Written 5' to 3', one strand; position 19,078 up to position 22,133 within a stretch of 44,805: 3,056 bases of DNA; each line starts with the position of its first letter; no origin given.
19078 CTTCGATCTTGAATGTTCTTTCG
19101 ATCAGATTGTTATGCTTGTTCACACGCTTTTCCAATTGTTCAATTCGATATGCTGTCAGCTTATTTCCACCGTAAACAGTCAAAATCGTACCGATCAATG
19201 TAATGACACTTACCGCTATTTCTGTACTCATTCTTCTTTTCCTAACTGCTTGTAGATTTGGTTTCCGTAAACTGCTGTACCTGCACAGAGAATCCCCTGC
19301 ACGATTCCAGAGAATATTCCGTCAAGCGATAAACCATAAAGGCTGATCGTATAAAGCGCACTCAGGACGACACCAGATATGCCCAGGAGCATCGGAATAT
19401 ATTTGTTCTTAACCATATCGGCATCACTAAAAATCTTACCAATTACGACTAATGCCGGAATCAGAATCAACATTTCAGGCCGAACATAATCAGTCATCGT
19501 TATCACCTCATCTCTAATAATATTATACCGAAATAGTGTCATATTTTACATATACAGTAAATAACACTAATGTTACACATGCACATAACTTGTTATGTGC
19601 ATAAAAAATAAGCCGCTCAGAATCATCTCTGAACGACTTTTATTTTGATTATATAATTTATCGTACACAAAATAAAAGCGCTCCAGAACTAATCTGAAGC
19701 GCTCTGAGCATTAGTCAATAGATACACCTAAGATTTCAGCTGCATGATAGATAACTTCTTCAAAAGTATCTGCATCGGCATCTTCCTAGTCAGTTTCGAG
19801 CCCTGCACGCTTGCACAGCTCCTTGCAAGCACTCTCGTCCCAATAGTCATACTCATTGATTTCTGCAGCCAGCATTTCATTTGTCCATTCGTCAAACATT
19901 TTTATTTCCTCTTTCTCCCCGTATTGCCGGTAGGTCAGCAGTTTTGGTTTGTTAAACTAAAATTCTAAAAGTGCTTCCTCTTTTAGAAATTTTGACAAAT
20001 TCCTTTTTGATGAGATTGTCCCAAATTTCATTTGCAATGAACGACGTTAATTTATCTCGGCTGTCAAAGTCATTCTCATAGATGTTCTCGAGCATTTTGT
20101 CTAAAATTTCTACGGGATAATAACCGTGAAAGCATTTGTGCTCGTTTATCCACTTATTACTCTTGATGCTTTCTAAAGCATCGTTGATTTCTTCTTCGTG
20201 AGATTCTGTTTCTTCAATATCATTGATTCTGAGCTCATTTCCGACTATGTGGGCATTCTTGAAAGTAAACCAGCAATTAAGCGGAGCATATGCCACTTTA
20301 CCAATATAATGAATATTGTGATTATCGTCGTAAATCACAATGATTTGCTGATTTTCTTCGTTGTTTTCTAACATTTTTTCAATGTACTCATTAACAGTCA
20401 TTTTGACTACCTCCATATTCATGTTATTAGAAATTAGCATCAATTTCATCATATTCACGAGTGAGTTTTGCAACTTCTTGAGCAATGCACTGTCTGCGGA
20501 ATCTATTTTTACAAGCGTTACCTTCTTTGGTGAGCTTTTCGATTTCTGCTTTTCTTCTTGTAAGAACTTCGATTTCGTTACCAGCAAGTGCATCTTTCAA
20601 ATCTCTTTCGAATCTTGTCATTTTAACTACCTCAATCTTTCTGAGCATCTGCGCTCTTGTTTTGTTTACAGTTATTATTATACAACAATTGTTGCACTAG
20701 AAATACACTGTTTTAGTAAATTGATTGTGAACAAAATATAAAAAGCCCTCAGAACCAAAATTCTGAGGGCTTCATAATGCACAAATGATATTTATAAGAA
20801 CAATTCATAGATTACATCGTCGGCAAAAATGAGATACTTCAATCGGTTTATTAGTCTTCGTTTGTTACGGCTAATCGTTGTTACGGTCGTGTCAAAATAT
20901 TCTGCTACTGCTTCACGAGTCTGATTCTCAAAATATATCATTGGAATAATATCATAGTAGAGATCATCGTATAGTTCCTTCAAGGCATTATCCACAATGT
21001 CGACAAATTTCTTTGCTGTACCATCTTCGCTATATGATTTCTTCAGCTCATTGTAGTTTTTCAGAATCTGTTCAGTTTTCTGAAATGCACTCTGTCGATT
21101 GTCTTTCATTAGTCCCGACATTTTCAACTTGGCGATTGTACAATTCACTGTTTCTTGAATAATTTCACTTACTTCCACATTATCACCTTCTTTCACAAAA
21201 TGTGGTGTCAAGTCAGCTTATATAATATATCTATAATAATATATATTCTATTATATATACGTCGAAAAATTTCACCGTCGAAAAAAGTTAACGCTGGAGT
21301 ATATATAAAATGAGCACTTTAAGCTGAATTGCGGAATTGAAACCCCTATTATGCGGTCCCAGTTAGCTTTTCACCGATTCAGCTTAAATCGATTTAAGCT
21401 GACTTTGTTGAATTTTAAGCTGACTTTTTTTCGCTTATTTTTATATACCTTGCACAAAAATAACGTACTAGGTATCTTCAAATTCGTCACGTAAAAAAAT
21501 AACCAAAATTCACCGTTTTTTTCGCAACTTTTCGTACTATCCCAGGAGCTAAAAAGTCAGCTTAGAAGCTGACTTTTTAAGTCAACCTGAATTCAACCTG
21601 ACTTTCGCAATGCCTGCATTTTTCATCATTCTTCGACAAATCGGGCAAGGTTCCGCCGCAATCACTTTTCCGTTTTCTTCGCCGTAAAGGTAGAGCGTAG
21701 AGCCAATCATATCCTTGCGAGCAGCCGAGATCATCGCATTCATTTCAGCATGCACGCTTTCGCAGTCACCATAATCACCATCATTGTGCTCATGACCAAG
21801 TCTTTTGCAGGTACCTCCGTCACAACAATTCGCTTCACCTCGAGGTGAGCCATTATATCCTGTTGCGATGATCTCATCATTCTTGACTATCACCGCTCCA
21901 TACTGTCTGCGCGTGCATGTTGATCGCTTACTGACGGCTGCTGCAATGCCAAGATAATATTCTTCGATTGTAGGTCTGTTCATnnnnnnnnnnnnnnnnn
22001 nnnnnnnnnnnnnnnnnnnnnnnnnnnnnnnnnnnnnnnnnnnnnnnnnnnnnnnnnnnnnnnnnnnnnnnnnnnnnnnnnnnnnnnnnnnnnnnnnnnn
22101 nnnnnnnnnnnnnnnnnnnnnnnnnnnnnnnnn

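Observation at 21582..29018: T4-like hydroxymethylpyrimidine gene set wired to a carbamoyltransferase, ACP/FkbH and NlpC/P60: candidate new DNA hypermodification pathway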

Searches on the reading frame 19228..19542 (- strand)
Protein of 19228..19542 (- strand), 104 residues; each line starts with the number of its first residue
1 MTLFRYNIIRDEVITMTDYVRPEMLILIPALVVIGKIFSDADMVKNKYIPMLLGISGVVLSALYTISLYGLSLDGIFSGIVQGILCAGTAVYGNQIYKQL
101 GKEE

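Call 107: search_protein_families(library=pfam, proteins=[window:19228-19542:-], max_evalue=0.01)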
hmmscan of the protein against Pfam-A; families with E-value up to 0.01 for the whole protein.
window:19228-19542:- (104 aa): 1 family
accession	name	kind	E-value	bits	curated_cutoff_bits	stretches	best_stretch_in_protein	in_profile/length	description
PF16079.10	Phage_holin_5_2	-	1.9e-18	66.9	29.2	1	27-100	1-76/76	Phage holin family Hol44, in holin superfamily V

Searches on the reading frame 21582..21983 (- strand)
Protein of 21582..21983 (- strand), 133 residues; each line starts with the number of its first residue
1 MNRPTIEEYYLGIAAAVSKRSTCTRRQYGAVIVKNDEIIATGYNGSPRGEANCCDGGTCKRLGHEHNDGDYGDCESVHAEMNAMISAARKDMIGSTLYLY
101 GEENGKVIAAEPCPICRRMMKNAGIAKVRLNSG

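Call 6: search_protein_families(library=ncbifam, proteins=[window:21582-21983:-], max_evalue=0.01)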
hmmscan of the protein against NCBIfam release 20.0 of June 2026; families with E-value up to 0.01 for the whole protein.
window:21582-21983:- (133 aa): 4 families
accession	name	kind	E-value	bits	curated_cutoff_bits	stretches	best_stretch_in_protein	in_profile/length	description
TIGR02571.1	ComEB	equivalog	2e-18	66.8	219.45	1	5-129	4-113/151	ComE operon protein 2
NF041025.1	antiphage_deaminase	equivalog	2.3e-18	66.3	400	2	3-68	216-286/437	anti-phage dCTP deaminase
TIGR00326.1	eubact_ribD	equivalog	0.00076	18.8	156.35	0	22-45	15-38/343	bifunctional diaminohydroxyphosphoribosylaminopyrimidine deaminase/5-amino-6-(5-phosphoribosylamino)uracil reductase RibD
NF008113.2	PRK10860.1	equivalog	0.0075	16.1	150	0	6-46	6-47/165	tRNA adenosine(34) deaminase TadA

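Call 107: search_protein_families(library=pfam, proteins=[window:21582-21983:-], max_evalue=0.01)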
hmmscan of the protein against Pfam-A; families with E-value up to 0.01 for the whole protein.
window:21582-21983:- (133 aa): 2 families
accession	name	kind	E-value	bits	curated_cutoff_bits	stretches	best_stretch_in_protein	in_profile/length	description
PF00383.29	dCMP_cyt_deam_1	-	1.2e-19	70.5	25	1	7-129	4-99/102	Cytidine and deoxycytidylate deaminase zinc-binding region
PF14437.12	MafB19-deam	-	7.1e-09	36.1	27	1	9-128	6-97/142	MafB19-like deaminase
